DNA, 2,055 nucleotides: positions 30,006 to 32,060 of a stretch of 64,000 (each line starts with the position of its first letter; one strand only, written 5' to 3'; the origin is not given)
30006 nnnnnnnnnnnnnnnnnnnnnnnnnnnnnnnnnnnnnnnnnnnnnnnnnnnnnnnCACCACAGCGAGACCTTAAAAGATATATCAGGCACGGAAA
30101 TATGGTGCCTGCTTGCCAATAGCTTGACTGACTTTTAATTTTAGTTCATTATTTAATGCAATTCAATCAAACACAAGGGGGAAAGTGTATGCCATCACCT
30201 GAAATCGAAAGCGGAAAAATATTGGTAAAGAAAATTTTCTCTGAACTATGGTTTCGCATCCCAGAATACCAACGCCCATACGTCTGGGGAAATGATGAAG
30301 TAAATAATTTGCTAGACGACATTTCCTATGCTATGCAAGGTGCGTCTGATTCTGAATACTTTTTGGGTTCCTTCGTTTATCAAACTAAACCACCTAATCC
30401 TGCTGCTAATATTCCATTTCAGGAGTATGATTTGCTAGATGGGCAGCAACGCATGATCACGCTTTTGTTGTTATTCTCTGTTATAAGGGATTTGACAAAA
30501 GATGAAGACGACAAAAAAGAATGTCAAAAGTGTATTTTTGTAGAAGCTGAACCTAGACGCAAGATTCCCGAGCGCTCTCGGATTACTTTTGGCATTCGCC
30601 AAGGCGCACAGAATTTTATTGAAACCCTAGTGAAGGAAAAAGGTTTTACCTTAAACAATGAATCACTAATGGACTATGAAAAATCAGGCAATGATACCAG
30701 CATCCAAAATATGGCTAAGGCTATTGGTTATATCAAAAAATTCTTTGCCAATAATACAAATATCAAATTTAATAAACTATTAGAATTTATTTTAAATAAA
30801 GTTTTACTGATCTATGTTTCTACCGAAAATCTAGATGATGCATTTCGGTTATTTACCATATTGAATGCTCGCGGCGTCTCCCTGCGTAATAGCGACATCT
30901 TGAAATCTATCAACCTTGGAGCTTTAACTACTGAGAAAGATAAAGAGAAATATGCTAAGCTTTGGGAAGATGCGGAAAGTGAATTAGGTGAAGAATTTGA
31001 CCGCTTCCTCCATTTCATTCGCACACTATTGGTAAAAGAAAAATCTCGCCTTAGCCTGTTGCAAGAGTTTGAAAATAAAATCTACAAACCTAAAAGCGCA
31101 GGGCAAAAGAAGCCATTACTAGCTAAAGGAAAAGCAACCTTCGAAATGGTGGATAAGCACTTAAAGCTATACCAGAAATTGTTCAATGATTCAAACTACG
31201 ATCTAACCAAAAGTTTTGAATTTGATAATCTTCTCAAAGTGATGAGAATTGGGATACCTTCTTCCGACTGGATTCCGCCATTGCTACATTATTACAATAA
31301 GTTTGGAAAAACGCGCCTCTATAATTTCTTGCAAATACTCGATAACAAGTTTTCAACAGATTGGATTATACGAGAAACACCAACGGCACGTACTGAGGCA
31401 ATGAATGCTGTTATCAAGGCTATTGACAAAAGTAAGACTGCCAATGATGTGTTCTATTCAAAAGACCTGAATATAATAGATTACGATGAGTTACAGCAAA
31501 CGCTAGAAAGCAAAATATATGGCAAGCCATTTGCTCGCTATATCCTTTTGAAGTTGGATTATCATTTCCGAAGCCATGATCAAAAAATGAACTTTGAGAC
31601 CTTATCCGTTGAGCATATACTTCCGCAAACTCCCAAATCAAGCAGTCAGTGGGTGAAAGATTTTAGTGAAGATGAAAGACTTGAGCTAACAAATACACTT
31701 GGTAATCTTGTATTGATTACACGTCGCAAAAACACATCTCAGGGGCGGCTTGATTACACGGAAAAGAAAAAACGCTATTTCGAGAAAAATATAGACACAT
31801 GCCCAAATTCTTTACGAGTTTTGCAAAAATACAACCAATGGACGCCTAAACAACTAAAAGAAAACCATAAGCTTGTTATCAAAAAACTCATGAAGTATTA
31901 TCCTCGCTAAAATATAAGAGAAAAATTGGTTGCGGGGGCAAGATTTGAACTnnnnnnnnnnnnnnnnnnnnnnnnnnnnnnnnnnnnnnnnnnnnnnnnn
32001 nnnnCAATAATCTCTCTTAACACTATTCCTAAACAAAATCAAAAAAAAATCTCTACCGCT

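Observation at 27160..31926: Low-GC defense island inserted between tRNA-Tyr/Gly and tRNA-fMet: MTase plus GIY-YIG pair and a GmrSD-like DUF262/DUF1524 gene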

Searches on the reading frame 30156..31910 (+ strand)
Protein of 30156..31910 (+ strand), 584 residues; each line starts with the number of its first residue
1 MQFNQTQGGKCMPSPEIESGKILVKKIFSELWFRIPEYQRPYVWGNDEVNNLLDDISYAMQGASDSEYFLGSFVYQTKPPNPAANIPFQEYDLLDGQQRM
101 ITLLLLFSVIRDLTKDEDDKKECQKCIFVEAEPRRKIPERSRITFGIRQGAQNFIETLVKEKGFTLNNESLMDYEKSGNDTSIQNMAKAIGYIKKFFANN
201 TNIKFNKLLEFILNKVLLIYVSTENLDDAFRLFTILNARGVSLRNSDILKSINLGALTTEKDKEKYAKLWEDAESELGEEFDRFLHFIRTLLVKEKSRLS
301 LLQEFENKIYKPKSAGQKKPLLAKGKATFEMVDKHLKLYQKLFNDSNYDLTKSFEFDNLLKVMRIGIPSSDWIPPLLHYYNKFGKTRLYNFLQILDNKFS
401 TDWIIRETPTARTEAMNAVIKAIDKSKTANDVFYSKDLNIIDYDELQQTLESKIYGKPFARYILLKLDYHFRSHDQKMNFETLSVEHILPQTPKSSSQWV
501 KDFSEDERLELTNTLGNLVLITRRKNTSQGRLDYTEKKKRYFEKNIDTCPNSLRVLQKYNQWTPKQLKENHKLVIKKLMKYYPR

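Call 4: search_protein_families(library=pfam, proteins=[window:30156-31910:+], max_evalue=0.1)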
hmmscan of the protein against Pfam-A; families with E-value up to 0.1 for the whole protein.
window:30156-31910:+ (584 aa): 4 families
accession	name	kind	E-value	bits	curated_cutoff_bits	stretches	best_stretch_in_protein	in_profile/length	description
PF03235.19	GmrSD_N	-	1.7e-34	120.2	33.2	1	25-252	2-197/199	GmrSD restriction endonuclease, N-terminal domain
PF07510.16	GmrSD_C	-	4.1e-20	72.5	23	1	446-574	7-135/138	GmrSD restriction endonucleases, C-terminal domain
PF25202.1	DUF7834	-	0.00024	21.5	27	1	319-395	94-173/235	Family of unknown function (DUF7834)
PF10891.13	DUF2719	-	0.025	14.9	26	0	532-558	39-65/81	Protein of unknown function (DUF2719)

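Call 5: search_protein_families(library=padloc, proteins=[window:30156-31910:+], max_evalue=0.1)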
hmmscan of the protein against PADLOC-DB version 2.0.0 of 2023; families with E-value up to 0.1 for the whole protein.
window:30156-31910:+ (584 aa): 30 families (the best 25 are shown)
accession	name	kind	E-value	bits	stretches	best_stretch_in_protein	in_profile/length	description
PDLC02686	Orf5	-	1.6e-74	249.4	1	23-580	9-564/566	Orf5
PDLC02694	Orf5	-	4e-61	205.4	1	25-578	9-569/574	Orf5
PDLC04155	HEC-06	-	3.6e-56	188.8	1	16-576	4-552/562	-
PDLC02690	Orf5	-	7.6e-56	188.1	1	33-581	10-528/531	Orf5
PDLC04157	HEC-06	-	5e-50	168.6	1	18-574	8-547/558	-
PDLC04154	HEC-06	-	3.3e-47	159.4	1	29-573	20-555/569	-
PDLC02695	Orf5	-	4.2e-44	148.9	1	17-580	3-599/601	Orf5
PDLC02701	Orf5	-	6.4e-42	141.8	2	26-315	12-313/596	Orf5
PDLC02687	Orf5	-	2.2e-40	136.9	1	29-566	14-542/543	Orf5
PDLC02693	Orf5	-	7.9e-40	135.4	1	33-577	9-537/543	Orf5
PDLC02700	Orf5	-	2.8e-33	113.5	1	33-573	12-546/555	Orf5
PDLC02691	Orf5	-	5.4e-32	109.1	1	26-576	12-573/579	Orf5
PDLC02792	SspE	-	1.4e-25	87.8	3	34-120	25-120/771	SspE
PDLC02786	SspE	-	1.2e-22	78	2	24-121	15-117/766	SspE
PDLC02783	SspE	-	3e-20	70.1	2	31-107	23-108/793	SspE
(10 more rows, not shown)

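Call 6: search_protein_families(library=ncbifam, proteins=[window:30156-31910:+], max_evalue=0.1)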
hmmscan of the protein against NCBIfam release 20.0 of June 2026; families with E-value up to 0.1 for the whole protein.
window:30156-31910:+ (584 aa): 1 family
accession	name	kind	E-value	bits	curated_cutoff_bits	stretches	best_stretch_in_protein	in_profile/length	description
NF003607.0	PRK05257.2-3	equivalog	0.038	12.6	734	1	343-406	331-394/497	malate:quinone oxidoreductase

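Call 8: search_solved_structures(query=window:30156-31910:+, max_evalue=0.01, show_alignments=1)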
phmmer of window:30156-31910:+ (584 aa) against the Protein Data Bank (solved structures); distinct sequences matched with E-value up to 0.01: 6.
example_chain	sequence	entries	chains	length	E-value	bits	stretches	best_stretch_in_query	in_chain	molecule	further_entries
9jfl_B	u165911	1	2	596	5.2e-19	71.3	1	32-311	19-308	DUF262 domain-containing protein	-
20yv_A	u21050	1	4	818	4.8e-14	54.9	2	34-116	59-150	DUF262 domain-containing protein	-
6jiv_D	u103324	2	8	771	8e-14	54.2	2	33-113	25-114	SspE protein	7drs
20yw_A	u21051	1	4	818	3.5e-13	52.1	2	34-116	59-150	DUF262 domain-containing protein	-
7drr_D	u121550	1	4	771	5.5e-13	51.4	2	33-113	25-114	SspE protein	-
7dri_A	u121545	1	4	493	0.0064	18.2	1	483-557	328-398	DUF1524 domain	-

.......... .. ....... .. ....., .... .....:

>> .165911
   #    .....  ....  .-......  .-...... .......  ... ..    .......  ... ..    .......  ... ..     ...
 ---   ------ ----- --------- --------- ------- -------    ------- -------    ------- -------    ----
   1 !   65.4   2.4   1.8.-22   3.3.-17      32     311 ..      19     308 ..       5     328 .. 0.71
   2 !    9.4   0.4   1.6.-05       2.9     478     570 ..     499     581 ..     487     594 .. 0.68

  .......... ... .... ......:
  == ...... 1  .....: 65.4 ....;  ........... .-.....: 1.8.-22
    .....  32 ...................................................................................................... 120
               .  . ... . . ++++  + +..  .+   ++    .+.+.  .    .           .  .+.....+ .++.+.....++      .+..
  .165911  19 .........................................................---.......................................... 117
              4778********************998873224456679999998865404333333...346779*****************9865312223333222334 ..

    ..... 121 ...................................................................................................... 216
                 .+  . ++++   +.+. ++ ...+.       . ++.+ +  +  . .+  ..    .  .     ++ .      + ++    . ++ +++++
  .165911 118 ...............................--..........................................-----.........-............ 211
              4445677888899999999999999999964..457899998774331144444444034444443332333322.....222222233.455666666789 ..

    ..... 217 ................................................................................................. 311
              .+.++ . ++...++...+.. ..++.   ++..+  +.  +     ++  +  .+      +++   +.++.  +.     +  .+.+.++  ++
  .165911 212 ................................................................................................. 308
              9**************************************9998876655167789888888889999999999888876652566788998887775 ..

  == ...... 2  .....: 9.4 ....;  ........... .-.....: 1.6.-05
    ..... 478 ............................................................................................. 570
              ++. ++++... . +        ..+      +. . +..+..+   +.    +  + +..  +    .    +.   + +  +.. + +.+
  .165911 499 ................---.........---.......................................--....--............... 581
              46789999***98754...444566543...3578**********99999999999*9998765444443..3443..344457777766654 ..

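Call 16: find_encoding_contigs(protein=window:30156-31910:+, flank=10000, max_places=10)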
Protein window:30156-31910:+ (584 aa): no gene with exactly this product is on record in the collection.

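Call 30: find_homologous_proteins(query=window:30156-31910:+)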
Query window:30156-31910:+ (584 aa): 3960 proteins with E <= 0.001 among 8000 candidates; the best 120 are listed.
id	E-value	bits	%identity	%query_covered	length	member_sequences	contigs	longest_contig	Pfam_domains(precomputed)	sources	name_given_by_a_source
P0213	0.0e+0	1287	100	98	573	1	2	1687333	PF07510.17,PF03235.20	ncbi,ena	-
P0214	1.1e-265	901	72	98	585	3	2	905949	PF07510.17,PF25202.2,PF03235.20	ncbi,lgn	-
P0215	2.0e-259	880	70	98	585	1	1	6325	PF07510.17,PF25202.2,PF03235.20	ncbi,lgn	-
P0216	3.7e-257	872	71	98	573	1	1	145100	PF07510.17,PF25202.2,PF03235.20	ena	-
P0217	2.3e-248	843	69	95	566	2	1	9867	PF07510.17,PF03235.20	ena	-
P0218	7.9e-227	772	62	97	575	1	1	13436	PF07510.17,PF03235.20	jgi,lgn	jgi:uncharacterized protein with ParB-like and HNH nuclease domain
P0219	2.3e-225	767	69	89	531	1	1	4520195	PF07510.17,PF25202.2,PF03235.20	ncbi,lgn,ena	-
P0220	3.2e-224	764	62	98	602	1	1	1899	PF07510.17,PF03235.20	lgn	-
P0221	3.8e-224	763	61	97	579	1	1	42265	PF07510.17,PF03235.20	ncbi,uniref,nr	ncbi:DUF262 domain-containing protein [Heliobacillus mobilis]|uniref:DUF262 domain-containing protei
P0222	1.7e-223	761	60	98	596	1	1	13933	PF07510.17,PF03235.20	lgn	-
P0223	6.1e-223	759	59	97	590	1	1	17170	PF07510.17,PF03235.20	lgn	-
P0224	9.9e-223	759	60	97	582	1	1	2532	PF07510.17,PF03235.20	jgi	-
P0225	1.6e-222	758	61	97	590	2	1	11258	PF07510.17,PF03235.20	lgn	-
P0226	4.0e-222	757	61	97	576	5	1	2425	PF07510.17,PF03235.20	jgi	-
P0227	7.6e-222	756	59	98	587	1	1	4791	PF07510.17,PF03235.20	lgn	-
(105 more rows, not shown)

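Call 33: find_encoding_contigs(protein=P0213, flank=3000, max_places=4)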
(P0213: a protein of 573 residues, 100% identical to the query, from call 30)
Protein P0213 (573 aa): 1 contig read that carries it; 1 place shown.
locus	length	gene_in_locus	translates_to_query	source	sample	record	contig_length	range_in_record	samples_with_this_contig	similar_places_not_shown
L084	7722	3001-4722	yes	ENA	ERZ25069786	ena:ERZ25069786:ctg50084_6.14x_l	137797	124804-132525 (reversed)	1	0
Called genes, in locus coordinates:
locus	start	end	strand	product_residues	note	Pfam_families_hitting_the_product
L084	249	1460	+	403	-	PF02384:N6_Mtase (weak), PF07669:Eco57I, PF05175:MTS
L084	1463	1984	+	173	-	-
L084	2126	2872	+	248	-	PF00106:adh_short, PF08659:KR, PF13561:adh_short_C2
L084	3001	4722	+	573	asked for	PF03235:GmrSD_N, PF07510:GmrSD_C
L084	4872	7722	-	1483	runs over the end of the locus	PF05860:TPS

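Call 34: find_encoding_contigs(protein=P0214, flank=8000, max_places=3)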
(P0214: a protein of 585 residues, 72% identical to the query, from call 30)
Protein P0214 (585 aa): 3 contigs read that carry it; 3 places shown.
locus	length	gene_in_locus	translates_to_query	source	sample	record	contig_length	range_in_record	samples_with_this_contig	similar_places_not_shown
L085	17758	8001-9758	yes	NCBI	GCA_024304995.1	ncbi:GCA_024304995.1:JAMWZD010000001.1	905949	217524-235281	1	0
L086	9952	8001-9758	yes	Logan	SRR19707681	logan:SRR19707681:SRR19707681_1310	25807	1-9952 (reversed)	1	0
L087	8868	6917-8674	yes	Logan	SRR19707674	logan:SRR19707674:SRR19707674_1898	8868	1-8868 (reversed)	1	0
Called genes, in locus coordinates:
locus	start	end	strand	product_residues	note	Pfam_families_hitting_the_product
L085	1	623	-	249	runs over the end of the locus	-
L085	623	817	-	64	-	PF20121:DUF6511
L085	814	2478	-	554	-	PF00270:DEAD, PF04851:ResIII, PF18766:SWI2_SNF2 (weak), PF00271:Helicase_C, PF10571:UPF0547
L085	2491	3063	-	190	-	-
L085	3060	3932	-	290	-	PF13479:AAA_24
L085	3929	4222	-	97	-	-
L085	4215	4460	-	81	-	PF12728:HTH_17 (weak)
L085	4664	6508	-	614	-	PF06508:QueC (weak)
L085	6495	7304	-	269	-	-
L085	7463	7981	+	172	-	PF00717:Peptidase_S24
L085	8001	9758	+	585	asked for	PF03235:GmrSD_N, PF25202:DUF7834 (weak), PF07510:GmrSD_C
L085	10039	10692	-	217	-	-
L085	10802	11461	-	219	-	-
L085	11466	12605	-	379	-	-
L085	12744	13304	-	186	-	PF00717:Peptidase_S24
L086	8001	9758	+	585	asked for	PF03235:GmrSD_N, PF25202:DUF7834 (weak), PF07510:GmrSD_C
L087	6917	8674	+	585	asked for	PF03235:GmrSD_N, PF25202:DUF7834 (weak), PF07510:GmrSD_C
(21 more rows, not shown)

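Call 39: find_related_loci(query=window:30189-31910:+, collection=viral_contigs, flank=5000)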
Query window:30189-31910:+ (573 aa) in viral_contigs; peptide patterns used: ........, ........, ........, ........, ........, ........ (x = any residue, [..] = any of these).
27 stretches matched a pattern, but none encodes a relative of the query by tblastn (E <= 1e-3).

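Call 78: find_related_loci(query=A1, collection=viral_contigs, flank=6000)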
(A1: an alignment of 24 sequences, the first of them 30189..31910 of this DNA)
Query A1 (573 aa) in viral_contigs; peptide patterns used: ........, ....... (x = any residue, [..] = any of these).
49 stretches matched a pattern; 9 encode a relative of the query (tblastn E <= 1e-3); 9 distinct loci.
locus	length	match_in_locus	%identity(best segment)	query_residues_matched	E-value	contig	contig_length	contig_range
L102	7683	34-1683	32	5-571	1e-55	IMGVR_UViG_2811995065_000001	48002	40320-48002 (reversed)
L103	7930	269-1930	30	1-571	2e-48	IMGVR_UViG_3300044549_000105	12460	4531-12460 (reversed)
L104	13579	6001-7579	32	10-556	2e-63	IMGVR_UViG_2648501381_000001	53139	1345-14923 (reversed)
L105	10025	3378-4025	30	22-240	6e-18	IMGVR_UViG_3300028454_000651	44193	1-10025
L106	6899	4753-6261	23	22-535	2e-17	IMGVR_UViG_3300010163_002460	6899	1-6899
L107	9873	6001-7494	25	22-530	3e-17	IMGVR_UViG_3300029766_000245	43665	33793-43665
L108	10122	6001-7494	25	22-530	3e-17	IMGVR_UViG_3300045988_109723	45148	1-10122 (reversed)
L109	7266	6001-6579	27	22-272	2e-13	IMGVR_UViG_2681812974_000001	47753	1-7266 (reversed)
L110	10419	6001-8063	26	18-264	2e-12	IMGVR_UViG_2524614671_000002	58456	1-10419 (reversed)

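Call 85: search_dna_similar(query=window:30189-31910:+, collection=phages, mode=protein, max_rows=8)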
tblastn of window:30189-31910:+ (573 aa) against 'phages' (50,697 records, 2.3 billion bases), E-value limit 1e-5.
Records with a match: 4; places in all: 4; records where one place covers at least 80% of the query: 1.
Best place of each record, by identity: <60% 4.
By first word of the organism name: Bacteriophage 2; Salmonella 1; Enterococcus 1.
By host as written in the record: - 2; Homo sapiens 1; Enterococcus faecalis 1.
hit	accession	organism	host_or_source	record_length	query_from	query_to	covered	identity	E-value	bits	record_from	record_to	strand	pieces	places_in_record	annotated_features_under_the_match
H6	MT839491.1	Bacteriophage sp.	human fecal samples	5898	13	534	91%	24.2%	6e-7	59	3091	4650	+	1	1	record has no annotation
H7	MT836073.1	Bacteriophage sp.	human fecal samples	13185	9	300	51%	26.5%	5e-13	78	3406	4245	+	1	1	record has no annotation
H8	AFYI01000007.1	Salmonella enterica subsp. enterica serovar Infantis str. ...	Homo sapiens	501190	15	244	40%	30.0%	1e-12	77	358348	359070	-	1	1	hypothetical protein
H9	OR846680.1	Enterococcus phage Efs 1-1-1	Enterococcus faecalis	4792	6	99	16%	39.4%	3e-8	63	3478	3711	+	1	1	record has no annotation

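Call 86: search_dna_similar(query=window:30189-31910:+, collection=plasmids, mode=protein, max_rows=8)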
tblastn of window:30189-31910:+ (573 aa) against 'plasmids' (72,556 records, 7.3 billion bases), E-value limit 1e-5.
Records with a match: 718; places in all: 726; records where one place covers at least 80% of the query: 126.
Best place of each record, by identity: <60% 718.
By first word of the organism name: Klebsiella 506; Enterococcus 58; Enterobacter 24; Escherichia 13; Acinetobacter 11; Rhizobium 8; Lactiplantibacillus 7; Rhodococcus 6; Synechocystis 6; Streptomyces 5; and 51 more.
By predicted mobility (MOB-suite, as given by PLSDB): conjugative 500; non-mobilizable 154; mobilizable 64.
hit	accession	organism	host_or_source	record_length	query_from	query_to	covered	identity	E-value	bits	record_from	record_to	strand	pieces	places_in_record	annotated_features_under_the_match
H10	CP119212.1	Acinetobacter soli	Homo sapiens,blood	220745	6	572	99%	47.4%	6e-138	519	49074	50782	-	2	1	DUF262 domain-containing HNH endonuclease family protein | DUF262 domain-containing protein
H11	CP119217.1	Acinetobacter soli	Homo sapiens,blood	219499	6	572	99%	47.2%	2e-158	508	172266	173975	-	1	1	DUF262 domain-containing HNH endonuclease family protein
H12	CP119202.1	Acinetobacter soli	Homo sapiens,blood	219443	6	571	98%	47.0%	4e-93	528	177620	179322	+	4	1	HNH endonuclease family protein | DUF262 domain-containing protein (x2) | hypothetical protein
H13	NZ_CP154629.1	Acetoanaerobium noterae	cell culture,Sludge of a digestion ...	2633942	1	567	99%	43.2%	2e-134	439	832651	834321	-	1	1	none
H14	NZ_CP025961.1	Rhodococcus qingshengii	cell culture,soil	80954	6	567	98%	31.0%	5e-56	211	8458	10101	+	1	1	DUF262 domain-containing protein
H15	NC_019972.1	Methanomethylovorans hollandica DSM 15978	-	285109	6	571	99%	30.7%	4e-62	229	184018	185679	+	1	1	DUF262 domain-containing protein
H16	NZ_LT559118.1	Nonomuraea gerenzanensis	-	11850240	5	558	97%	31.0%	5e-74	264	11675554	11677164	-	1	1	none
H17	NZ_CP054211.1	Rhodococcus qingshengii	cell culture,carbendazim contaminated ...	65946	5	571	99%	30.2%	5e-60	223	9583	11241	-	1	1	DUF262 domain-containing protein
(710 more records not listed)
